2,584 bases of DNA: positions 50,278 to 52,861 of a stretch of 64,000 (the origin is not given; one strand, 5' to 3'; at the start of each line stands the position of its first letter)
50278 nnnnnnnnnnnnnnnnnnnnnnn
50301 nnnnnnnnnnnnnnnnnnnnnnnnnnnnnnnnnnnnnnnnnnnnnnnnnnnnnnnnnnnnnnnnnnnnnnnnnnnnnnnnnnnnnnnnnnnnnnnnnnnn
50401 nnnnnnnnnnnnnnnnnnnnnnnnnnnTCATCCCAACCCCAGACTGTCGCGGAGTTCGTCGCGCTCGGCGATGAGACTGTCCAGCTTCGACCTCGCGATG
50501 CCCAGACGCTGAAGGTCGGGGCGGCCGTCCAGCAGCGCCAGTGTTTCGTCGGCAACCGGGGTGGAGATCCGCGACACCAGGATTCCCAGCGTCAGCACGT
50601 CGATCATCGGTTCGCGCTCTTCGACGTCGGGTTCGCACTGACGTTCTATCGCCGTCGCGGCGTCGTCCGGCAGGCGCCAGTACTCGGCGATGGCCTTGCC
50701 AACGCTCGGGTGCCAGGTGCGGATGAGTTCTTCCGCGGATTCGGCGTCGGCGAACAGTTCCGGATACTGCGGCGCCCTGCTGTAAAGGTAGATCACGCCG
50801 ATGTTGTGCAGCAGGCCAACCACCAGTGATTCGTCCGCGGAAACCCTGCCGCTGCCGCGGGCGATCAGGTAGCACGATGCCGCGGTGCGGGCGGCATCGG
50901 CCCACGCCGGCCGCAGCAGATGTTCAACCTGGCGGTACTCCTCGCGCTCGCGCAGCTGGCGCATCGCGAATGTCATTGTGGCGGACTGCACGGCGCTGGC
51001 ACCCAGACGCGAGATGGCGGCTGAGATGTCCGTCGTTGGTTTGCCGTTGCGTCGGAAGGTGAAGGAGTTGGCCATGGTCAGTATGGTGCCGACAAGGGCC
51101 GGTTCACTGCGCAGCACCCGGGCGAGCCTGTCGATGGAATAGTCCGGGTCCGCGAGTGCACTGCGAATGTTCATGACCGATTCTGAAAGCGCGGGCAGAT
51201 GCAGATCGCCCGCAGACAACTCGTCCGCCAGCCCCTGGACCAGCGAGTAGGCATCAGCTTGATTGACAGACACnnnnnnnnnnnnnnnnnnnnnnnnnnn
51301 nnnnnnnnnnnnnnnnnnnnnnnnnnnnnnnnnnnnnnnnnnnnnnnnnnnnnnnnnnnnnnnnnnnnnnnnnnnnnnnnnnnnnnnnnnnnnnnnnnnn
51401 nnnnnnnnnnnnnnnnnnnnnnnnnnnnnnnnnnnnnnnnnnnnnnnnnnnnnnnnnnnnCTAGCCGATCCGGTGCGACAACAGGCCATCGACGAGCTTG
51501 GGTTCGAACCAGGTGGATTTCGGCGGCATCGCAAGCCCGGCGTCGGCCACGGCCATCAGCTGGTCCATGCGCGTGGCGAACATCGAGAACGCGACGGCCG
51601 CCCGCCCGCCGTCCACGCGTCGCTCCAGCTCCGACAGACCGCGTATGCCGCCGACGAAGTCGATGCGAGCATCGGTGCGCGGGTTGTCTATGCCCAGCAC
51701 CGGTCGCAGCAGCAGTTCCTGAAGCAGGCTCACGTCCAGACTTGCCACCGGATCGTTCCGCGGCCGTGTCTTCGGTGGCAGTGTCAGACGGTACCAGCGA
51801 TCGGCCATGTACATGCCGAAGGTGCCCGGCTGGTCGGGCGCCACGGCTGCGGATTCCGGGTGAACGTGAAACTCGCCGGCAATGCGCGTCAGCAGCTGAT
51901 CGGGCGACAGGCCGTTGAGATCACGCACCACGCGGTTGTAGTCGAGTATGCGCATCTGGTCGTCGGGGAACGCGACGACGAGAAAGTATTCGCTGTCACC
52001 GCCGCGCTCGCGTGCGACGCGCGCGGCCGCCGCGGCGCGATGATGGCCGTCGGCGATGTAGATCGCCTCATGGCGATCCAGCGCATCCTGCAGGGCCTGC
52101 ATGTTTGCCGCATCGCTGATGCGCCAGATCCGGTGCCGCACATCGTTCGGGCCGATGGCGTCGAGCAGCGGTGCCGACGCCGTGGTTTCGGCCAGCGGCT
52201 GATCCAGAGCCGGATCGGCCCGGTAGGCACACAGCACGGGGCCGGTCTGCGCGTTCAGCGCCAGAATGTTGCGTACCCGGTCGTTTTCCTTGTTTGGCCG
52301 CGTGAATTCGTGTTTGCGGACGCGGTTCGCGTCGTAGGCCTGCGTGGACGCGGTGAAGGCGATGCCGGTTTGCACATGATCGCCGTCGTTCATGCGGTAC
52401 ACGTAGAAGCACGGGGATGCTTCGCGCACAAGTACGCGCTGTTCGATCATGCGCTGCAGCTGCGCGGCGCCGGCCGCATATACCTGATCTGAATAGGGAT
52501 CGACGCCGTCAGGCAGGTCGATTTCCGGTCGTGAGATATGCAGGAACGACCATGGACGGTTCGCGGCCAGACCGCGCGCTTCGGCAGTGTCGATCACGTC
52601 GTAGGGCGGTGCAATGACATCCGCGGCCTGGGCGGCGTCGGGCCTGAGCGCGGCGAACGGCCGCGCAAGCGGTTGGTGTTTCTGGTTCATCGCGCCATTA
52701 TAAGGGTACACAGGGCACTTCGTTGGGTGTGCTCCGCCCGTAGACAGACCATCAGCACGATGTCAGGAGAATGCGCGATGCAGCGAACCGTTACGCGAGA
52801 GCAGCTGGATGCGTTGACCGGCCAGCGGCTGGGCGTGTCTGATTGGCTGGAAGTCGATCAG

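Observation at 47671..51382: Consensus sigma-28 promoter with a tandemly repeated -35 element drives an HDOD / REC-GGDEF-EAL / HDOD operon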

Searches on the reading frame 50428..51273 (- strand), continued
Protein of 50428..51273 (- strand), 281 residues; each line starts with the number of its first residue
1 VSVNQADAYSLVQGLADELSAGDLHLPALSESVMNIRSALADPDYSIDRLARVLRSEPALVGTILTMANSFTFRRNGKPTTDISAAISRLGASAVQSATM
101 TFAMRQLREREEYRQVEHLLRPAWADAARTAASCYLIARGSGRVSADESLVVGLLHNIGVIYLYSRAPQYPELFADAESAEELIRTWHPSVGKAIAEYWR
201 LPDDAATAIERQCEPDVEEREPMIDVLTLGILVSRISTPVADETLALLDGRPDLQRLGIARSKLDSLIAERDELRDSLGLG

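Call 69: find_encoding_contigs(protein=P0025, flank=6000, max_places=2)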
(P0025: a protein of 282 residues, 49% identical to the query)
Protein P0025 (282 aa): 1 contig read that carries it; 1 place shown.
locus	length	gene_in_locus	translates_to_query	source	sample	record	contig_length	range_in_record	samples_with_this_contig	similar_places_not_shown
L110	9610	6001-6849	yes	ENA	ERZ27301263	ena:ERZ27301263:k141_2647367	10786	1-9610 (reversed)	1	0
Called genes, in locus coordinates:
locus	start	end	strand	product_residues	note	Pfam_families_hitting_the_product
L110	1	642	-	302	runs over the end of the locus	PF01758:SBF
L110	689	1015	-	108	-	PF00085:Thioredoxin, PF13098:Thioredoxin_2, PF13905:Thioredoxin_8 (faint)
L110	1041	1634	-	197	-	PF02627:CMD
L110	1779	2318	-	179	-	PF01047:MarR, PF01978:TrmB (weak), PF12802:MarR_2, PF13412:HTH_24 (faint), PF09339:HTH_IclR (weak)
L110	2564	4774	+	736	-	PF07715:Plug, PF00593:TonB_dep_Rec_b-barrel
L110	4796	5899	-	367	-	PF00890:FAD_binding_2, PF01266:DAO, PF03486:HI0933_like (faint), PF07992:Pyr_redox_2 (faint), PF13450:NAD_binding_8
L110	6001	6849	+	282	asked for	PF08668:HDOD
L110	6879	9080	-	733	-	PF07715:Plug, PF00593:TonB_dep_Rec_b-barrel, PF25183:OMP_b-brl_4 (weak)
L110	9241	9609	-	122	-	?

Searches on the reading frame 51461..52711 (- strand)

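Call 6: search_protein_families(library=pfam, proteins=[window:51461-52711:-])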
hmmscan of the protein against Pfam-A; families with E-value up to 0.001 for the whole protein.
window:51461-52711:- (416 aa): 1 family
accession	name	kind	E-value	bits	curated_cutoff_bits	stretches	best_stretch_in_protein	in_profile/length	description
PF06245.16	DUF1015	-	1.5e-95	320.3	25.8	1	17-328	2-325/325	Protein of unknown function (DUF1015)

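Call 65: search_protein_families(library=ncbifam, proteins=[window:51461-52711:-], max_evalue=0.00001)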
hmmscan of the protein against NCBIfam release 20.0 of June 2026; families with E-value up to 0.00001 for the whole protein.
window:51461-52711:- (416 aa): 0 families
